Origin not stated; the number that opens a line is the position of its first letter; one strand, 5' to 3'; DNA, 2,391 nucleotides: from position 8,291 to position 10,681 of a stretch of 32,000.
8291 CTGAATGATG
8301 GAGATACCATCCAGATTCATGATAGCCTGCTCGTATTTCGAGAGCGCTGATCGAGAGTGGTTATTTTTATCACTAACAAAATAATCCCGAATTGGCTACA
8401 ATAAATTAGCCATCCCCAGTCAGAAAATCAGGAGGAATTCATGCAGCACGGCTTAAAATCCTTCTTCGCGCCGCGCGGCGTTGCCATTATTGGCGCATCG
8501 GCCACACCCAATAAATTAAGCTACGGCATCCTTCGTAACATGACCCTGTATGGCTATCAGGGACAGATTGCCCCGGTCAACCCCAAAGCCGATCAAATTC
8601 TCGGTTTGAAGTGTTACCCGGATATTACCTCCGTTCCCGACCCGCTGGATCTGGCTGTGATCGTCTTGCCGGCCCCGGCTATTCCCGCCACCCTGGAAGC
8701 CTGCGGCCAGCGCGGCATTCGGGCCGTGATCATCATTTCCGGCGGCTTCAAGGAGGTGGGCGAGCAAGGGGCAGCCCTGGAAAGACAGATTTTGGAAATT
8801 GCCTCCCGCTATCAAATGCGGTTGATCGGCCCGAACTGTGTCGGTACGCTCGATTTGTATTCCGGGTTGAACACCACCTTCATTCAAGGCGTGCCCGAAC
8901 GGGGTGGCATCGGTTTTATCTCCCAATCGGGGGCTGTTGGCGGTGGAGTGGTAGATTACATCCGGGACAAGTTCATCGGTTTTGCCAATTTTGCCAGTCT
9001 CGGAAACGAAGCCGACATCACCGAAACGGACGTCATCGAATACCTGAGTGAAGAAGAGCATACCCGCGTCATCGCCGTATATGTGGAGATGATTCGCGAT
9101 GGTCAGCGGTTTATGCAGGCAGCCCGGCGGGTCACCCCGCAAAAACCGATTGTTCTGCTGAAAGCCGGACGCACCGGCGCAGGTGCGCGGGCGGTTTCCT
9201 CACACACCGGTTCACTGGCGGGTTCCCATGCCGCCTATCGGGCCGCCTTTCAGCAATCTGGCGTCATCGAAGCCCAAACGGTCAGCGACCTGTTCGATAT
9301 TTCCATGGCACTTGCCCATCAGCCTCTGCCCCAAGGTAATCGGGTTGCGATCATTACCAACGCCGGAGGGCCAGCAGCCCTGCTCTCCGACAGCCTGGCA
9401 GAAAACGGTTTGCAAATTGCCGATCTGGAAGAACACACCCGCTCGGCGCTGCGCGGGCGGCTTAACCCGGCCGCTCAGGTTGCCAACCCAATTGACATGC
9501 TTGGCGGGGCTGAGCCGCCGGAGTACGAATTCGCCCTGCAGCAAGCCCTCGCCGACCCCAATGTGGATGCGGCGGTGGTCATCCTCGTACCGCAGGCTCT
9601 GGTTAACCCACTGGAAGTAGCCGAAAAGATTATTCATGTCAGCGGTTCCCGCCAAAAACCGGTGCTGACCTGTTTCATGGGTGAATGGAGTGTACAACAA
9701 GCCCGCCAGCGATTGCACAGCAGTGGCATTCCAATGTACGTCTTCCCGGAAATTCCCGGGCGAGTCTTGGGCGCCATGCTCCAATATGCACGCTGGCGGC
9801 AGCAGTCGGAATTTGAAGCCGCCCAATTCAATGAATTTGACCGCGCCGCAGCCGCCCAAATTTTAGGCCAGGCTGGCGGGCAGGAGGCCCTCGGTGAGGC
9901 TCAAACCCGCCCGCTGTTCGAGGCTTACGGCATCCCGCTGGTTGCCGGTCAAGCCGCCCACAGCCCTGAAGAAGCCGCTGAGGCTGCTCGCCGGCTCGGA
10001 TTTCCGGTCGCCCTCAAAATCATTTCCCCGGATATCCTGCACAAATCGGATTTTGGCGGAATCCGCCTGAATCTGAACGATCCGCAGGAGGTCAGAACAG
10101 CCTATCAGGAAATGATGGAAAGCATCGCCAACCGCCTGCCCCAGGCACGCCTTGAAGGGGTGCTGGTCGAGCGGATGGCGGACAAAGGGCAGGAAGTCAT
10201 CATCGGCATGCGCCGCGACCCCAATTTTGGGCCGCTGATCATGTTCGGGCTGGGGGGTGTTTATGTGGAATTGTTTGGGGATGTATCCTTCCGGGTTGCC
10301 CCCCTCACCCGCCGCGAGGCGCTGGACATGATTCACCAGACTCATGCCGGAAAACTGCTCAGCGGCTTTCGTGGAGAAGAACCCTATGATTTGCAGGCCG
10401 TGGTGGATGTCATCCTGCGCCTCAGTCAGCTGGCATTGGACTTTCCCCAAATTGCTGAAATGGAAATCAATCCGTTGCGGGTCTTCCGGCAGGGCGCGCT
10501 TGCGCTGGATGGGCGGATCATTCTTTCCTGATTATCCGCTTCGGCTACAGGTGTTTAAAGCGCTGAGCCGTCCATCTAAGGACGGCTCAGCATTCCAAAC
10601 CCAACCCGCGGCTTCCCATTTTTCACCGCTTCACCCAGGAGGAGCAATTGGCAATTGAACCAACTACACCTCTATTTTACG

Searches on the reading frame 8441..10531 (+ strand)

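Call 14: search_protein_families(library=pfam, proteins=[window:8441-10531:+], max_evalue=0.00001)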
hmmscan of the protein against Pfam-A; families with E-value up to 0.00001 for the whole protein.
window:8441-10531:+ (696 aa): 5 families
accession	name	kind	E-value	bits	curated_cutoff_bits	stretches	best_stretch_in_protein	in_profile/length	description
PF13549.11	ATP-grasp_5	-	3.1e-87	292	27.6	1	478-695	4-221/221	ATP-grasp domain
PF13607.11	Succ_CoA_lig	-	7.6e-52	175.2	27.4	1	154-291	1-138/138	Succinyl-CoA ligase like flavodoxin domain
PF13380.12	CoA_binding_2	-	2.3e-26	93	22.8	1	14-136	3-113/116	CoA binding domain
PF19045.5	Ligase_CoA_2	-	5.9e-19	69.1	23.7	1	302-451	1-156/162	Ligase-CoA domain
PF02629.25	CoA_binding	-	1.2e-11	45.6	22.3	1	13-100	5-95/97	CoA binding domain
